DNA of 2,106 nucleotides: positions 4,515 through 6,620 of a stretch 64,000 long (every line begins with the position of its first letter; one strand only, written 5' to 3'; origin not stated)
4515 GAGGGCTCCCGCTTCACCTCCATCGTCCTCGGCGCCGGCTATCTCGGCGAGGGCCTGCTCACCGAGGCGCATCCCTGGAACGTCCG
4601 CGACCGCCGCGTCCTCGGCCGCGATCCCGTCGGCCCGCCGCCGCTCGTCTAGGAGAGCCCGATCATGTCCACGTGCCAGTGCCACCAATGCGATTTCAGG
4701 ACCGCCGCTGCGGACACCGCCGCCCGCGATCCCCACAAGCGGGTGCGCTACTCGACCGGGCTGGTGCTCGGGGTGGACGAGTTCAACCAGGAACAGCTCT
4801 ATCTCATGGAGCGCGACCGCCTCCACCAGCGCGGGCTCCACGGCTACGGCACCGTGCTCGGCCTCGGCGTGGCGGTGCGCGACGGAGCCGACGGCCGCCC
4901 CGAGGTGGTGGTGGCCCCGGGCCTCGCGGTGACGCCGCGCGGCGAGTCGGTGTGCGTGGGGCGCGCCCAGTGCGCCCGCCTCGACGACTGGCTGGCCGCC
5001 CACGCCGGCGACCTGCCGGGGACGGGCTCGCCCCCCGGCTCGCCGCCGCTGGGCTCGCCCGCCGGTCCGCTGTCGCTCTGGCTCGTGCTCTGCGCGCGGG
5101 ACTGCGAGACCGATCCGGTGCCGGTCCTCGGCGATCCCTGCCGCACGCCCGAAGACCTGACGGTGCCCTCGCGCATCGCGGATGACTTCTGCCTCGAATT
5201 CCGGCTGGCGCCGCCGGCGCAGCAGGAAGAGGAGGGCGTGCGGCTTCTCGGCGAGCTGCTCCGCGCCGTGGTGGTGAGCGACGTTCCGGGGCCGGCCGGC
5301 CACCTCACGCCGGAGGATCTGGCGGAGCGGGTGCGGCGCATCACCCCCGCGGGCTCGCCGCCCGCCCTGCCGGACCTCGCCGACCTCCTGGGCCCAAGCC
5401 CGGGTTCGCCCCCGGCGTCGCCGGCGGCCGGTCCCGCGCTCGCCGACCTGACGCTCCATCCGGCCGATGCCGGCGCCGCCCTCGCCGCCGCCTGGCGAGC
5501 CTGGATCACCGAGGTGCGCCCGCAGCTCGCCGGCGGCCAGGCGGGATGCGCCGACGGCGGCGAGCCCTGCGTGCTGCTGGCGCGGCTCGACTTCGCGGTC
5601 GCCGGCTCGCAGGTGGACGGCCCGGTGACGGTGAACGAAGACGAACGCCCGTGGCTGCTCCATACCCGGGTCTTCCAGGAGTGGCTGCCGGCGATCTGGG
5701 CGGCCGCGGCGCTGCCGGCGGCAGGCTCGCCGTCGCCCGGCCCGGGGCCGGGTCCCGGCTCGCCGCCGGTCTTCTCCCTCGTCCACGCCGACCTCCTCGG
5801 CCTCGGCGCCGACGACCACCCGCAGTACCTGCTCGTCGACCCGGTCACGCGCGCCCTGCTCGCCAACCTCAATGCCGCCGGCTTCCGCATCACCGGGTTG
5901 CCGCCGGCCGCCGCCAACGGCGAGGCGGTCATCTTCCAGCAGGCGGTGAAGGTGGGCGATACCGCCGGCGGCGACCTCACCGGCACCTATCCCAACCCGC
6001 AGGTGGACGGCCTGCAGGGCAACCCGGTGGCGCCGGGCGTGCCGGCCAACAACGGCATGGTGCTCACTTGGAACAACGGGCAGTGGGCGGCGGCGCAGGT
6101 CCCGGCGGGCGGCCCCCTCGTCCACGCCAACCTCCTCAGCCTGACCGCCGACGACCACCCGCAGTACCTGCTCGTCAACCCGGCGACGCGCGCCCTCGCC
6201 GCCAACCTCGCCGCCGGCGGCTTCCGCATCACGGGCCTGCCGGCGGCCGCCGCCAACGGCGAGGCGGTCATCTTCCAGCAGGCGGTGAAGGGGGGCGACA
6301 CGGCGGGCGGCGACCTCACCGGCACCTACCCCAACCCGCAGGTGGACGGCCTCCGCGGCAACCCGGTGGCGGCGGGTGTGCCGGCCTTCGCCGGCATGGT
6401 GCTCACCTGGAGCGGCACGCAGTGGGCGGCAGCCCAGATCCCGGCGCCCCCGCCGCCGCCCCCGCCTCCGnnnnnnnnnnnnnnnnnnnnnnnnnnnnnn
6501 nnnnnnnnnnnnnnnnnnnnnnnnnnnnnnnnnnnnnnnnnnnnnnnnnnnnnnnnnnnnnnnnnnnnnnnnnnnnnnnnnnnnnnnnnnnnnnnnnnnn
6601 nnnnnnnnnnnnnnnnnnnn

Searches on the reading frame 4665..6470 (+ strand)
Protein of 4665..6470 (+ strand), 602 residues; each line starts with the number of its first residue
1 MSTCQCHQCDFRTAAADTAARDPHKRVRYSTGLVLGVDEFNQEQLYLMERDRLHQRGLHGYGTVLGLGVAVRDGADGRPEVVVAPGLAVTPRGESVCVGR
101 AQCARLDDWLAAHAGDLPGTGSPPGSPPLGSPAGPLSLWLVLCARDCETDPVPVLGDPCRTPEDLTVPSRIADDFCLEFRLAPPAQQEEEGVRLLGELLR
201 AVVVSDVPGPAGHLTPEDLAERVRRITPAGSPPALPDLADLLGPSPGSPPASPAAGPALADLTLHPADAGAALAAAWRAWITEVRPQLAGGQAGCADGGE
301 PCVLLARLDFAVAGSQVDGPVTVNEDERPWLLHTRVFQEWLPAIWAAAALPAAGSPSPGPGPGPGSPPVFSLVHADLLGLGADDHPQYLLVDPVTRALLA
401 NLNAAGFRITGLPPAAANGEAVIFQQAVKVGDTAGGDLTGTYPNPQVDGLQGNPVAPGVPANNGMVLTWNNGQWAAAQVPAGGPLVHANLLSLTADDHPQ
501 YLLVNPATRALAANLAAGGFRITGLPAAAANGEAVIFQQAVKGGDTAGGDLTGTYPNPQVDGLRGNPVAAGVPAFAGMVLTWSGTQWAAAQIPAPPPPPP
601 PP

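Call 21: search_solved_structures(query=window:4665-6470:+, max_evalue=1, show_alignments=2)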
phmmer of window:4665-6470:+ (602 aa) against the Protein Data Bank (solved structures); distinct sequences matched with E-value up to 1: 0.
